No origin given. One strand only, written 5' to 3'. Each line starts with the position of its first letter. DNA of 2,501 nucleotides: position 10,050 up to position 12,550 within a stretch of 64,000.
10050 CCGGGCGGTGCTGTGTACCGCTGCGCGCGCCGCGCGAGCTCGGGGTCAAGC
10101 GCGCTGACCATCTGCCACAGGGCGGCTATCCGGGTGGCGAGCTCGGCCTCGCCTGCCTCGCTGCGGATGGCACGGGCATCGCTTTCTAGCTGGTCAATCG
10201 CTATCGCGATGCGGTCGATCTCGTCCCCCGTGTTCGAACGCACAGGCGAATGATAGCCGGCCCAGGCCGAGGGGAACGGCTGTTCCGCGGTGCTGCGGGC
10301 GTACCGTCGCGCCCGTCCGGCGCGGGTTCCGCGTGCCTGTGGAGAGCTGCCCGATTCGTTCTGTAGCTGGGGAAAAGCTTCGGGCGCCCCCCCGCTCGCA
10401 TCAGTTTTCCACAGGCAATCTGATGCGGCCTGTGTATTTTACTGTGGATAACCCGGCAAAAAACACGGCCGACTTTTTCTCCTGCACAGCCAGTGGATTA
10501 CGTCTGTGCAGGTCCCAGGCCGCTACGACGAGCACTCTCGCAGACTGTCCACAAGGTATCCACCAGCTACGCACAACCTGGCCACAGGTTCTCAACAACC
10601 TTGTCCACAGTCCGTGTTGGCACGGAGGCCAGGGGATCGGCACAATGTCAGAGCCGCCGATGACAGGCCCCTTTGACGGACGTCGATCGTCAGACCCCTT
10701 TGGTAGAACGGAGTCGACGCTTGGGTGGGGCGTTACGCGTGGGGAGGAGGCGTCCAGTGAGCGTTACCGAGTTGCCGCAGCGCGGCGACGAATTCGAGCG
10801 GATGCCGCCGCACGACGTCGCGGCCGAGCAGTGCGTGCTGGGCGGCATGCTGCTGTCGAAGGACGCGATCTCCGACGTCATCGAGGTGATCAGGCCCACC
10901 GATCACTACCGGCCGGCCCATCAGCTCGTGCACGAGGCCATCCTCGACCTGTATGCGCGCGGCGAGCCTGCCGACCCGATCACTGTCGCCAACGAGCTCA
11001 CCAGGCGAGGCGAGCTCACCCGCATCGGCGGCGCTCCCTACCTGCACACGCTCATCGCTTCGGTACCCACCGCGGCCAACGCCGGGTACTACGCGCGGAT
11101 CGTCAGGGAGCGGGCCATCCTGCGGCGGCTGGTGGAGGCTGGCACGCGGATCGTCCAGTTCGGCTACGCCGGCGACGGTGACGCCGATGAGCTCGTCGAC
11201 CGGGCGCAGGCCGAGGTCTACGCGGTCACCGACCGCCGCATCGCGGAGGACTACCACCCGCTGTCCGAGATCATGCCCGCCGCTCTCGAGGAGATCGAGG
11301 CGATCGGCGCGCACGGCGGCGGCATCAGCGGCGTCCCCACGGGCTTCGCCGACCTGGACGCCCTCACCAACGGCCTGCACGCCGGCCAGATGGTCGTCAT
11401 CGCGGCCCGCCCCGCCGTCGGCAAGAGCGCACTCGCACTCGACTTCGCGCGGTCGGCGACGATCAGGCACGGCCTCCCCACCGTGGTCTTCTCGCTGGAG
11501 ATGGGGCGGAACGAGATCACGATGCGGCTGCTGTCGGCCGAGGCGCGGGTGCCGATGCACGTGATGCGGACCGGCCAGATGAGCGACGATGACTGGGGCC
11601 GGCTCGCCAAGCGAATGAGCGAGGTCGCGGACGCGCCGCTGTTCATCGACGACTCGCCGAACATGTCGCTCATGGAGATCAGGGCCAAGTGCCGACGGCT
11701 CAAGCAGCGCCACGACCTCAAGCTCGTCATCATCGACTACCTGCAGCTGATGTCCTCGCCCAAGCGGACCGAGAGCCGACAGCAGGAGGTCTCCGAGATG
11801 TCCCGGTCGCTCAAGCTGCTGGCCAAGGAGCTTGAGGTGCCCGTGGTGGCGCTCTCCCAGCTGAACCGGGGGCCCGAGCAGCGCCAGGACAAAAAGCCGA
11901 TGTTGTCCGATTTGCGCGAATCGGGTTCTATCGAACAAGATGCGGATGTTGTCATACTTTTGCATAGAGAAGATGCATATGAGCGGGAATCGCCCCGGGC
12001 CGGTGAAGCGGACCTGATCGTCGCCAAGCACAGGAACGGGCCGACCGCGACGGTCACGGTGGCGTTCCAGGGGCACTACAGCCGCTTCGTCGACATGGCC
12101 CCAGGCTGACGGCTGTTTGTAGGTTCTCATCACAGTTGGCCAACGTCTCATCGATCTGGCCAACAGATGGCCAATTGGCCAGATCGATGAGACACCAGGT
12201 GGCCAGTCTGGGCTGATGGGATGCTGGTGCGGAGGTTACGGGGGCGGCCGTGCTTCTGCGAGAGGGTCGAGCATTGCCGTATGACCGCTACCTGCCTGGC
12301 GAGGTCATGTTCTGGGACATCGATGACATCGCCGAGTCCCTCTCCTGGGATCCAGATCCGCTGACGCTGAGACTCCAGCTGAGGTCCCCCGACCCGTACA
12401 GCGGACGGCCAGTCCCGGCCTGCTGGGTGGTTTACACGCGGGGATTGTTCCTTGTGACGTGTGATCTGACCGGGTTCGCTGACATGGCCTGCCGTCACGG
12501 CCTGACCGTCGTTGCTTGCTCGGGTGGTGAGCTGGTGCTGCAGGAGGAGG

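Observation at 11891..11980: Synonymously recoded AT-rich patch in dnaB spanning the canonical intein insertion site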

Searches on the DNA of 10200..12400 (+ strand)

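Call 46: search_dna_similar(query=window:11861-12010:+, collection=phages, mode=distant, max_evalue=0.001, max_rows=15)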
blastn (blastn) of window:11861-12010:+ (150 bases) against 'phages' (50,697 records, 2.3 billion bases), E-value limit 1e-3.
Records with a match: 39; places in all: 39; records where one place covers at least 80% of the query: 0.
Best place of each record, by identity: 80-90% 2; 60-80% 37.
By first word of the organism name: Paenibacillus 24; Bacillus 6; Bacteriophage 4; Listeria 2; Geobacillus 2; Caulobacter 1.
By host as written in the record: Paenibacillus larvae 15; Paenibacillus larvae ATCC 9545 4; - 3; Listeria monocytogenes 2; Bacillus sp. 2; Bacillus amyloliquefaciens 2; Geobacillus stearothermophilus 2184 2; Paenibacillus larvae H23 2; and 5 more.
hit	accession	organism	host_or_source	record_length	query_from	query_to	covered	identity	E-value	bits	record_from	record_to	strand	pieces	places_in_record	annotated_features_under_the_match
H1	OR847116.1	Listeria phage LM 4-11-1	Listeria monocytogenes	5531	16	129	76%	71.9%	4e-8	63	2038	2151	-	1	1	record has no annotation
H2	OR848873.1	Listeria phage LM 4-14-1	Listeria monocytogenes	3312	16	129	76%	71.9%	4e-8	63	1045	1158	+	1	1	record has no annotation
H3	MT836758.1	Bacteriophage sp.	human fecal samples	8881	1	98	65%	71.4%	7e-5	52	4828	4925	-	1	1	record has no annotation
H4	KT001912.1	Bacillus phage Silence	Bacillus megaterium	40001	16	95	53%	76.3%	5e-7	60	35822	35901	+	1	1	DNA helicase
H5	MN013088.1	Bacillus phage vB_BspS_SplendidRed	Bacillus sp.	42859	16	93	52%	75.6%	6e-6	56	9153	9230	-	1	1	putative helicase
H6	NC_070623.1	Bacillus phage vB_BspS_SplendidRed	Bacillus sp.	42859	16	93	52%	75.6%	6e-6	56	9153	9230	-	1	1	putative helicase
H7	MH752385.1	Bacillus phage Ray17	Bacillus amyloliquefaciens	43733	16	93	52%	74.4%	7e-5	52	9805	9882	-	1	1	helicase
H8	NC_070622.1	Bacillus phage Ray17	Bacillus amyloliquefaciens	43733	16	93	52%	74.4%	7e-5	52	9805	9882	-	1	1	helicase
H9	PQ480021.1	Caulobacter phage DMCA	Caulobacter vibrioides CB15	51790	15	86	48%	77.8%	5e-7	59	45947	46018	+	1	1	replicative DNA helicase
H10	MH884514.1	Bacillus phage vB_BpsM-61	Bacillus pseudofirmus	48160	25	93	46%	79.7%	4e-8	63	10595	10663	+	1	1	dnaC: replicative DNA helicase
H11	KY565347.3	Geobacillus phage TP-84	Geobacillus stearothermophilus 2184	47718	16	86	47%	76.1%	7e-5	53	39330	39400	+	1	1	replicative DNA helicase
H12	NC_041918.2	Geobacillus phage TP-84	Geobacillus stearothermophilus 2184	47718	16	86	47%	76.1%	7e-5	53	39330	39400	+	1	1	DnaB-like replicative helicase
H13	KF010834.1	Paenibacillus phage phiIBB_P123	Paenibacillus larvae H23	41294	32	92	41%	78.7%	7e-5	53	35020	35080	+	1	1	replicative DNA helicase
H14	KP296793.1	Paenibacillus phage Rani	Paenibacillus larvae ATCC 9545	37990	32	92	41%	78.7%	7e-5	53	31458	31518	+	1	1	DNA helicase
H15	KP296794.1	Bacteriophage Redbud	Paenibacillus larvae ATCC 9545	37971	32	92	41%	78.7%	7e-5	53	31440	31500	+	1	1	DNA helicase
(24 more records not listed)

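Call 47: search_dna_similar(query=window:11861-12010:+, collection=plasmids, mode=distant, max_evalue=0.001, max_rows=15)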
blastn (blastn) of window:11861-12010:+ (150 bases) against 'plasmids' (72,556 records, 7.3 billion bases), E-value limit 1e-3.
Records with a match: 57; places in all: 61; records where one place covers at least 80% of the query: 36.
Best place of each record, by identity: 80-90% 2; 60-80% 55.
By first word of the organism name: Streptomyces 31; Kitasatospora 6; Bacillus 3; Pseudonocardia 3; Acidovorax 2; Lysinibacillus 2; Arthrobacter 1; Mycobacterium 1; Nonomuraea 1; Listeria 1; and 6 more.
By predicted mobility (MOB-suite, as given by PLSDB): non-mobilizable 46; mobilizable 10; conjugative 1.
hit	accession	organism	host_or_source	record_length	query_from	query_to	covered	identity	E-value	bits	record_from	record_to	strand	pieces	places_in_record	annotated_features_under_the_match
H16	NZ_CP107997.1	Streptomyces sp. NBC_00344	-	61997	1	149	99%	73.8%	7e-17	94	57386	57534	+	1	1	dnaB: replicative DNA helicase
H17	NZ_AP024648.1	Arthrobacter sp. StoSoilB13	-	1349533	1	149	99%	72.5%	4e-14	85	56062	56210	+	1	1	record has no annotation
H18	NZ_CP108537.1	Streptomyces sp. NBC_01218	-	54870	1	149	99%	72.5%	4e-14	85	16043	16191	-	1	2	dnaB: replicative DNA helicase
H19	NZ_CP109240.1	Streptomyces albidoflavus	-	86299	1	149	99%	72.5%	4e-14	85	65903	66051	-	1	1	dnaB: replicative DNA helicase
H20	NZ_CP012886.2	Mycobacterium intracellulare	sputum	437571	1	149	99%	72.2%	2e-12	79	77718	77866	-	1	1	dnaB: replicative DNA helicase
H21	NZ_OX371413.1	Streptomyces albidoflavus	grassland soil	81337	1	149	99%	71.8%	5e-13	81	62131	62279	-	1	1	dnaB: replicative DNA helicase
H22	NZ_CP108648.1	Streptomyces albidoflavus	-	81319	1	149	99%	71.8%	5e-13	81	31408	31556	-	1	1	dnaB: replicative DNA helicase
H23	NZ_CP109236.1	Streptomyces albidoflavus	-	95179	1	149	99%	71.8%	5e-13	81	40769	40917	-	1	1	dnaB: replicative DNA helicase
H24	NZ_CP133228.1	Streptomyces albidoflavus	-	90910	1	149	99%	71.8%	5e-13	81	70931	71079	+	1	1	dnaB: replicative DNA helicase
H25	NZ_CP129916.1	Streptomyces olivoreticuli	Cell culture,soil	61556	1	150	100%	71.3%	6e-12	78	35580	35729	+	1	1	dnaB: replicative DNA helicase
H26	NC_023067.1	Streptomyces sp. F2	-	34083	1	146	97%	72.6%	4e-14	84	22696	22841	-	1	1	dnaB: replicative DNA helicase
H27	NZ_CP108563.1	Kitasatospora purpeofusca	-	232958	1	146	97%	72.3%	6e-12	78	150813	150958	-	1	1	dnaB: replicative DNA helicase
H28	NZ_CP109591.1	Streptomyces sp. NBC_01361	-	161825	1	149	99%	70.5%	2e-10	72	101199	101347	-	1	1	dnaB: replicative DNA helicase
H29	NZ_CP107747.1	Streptomyces sp. NBC_00624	-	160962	1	149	99%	70.5%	2e-10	72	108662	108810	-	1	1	dnaB: replicative DNA helicase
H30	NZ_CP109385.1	Streptomyces sp. NBC_01544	-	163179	1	149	99%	70.5%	2e-10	72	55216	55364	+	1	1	dnaB: replicative DNA helicase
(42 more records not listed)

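Call 55: search_rna_families(source=window, start=10200, end=12400, threshold=evalue, max_evalue=1)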
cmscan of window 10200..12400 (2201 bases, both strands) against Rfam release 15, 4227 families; matches with E-value up to 1: 5.
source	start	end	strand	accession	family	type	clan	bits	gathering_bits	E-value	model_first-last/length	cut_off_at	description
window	12151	12187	-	RF03938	mir-4662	Gene; miRNA;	-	27.3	97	0.011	1-67/67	no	mir-4662 microRNA precursor family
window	12151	12187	+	RF03938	mir-4662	Gene; miRNA;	-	25.4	97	0.035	1-67/67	no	mir-4662 microRNA precursor family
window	12135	12207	+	RF03652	mir-2329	Gene; miRNA;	-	23.4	90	0.14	1-66/66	no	mir-2329 microRNA precursor family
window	12145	12193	+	RF00974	mir-607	Gene; miRNA;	-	21.7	94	0.78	1-91/91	no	mir-607 microRNA precursor family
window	11815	11864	+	RF00312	snoZ206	Gene; snRNA; snoRNA; CD-box;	-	21.2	50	0.84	1-129/129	no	Small nucleolar RNA Z206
